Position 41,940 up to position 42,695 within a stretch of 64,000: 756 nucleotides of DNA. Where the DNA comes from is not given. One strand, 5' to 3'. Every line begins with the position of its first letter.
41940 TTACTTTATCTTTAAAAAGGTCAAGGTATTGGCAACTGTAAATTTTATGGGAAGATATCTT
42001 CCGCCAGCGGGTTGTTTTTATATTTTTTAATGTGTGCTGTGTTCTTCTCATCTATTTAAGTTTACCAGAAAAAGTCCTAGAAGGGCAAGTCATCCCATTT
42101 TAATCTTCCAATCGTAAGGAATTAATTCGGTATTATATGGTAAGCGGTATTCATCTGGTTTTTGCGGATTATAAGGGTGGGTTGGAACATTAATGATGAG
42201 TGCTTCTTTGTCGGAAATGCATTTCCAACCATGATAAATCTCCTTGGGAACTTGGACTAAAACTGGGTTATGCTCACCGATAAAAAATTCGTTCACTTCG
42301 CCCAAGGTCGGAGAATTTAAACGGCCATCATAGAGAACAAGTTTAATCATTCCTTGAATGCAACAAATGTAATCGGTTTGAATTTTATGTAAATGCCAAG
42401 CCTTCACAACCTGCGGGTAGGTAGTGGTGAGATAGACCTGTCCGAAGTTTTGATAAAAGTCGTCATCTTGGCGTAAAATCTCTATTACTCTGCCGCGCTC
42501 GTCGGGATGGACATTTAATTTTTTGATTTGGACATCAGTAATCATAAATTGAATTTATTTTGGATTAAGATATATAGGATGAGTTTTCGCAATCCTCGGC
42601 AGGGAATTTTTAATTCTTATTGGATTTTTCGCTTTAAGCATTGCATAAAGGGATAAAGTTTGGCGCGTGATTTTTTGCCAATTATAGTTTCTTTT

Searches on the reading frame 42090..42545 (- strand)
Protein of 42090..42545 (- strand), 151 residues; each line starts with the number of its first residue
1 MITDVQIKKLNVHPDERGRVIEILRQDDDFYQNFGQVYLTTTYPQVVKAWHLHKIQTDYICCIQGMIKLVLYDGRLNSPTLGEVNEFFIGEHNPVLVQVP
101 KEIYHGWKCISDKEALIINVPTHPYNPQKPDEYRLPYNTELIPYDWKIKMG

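Call 87: search_protein_families(library=pfam, proteins=[window:42090-42545:-], max_evalue=0.001)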
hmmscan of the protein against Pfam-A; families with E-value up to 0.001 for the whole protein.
window:42090-42545:- (151 aa): 3 families
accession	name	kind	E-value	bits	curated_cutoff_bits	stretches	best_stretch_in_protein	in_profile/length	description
PF00908.23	dTDP_sugar_isom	-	9.9e-15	55.1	27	1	2-147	4-153/168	dTDP-4-dehydrorhamnose 3,5-epimerase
PF14667.12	Polysacc_synt_C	-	1.6e-09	38.3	28.7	1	13-133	1-111/111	Polysaccharide biosynthesis C-terminal domain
PF05523.17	FdtA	-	0.00012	22.3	23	1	4-77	2-75/131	WxcM-like, C-terminal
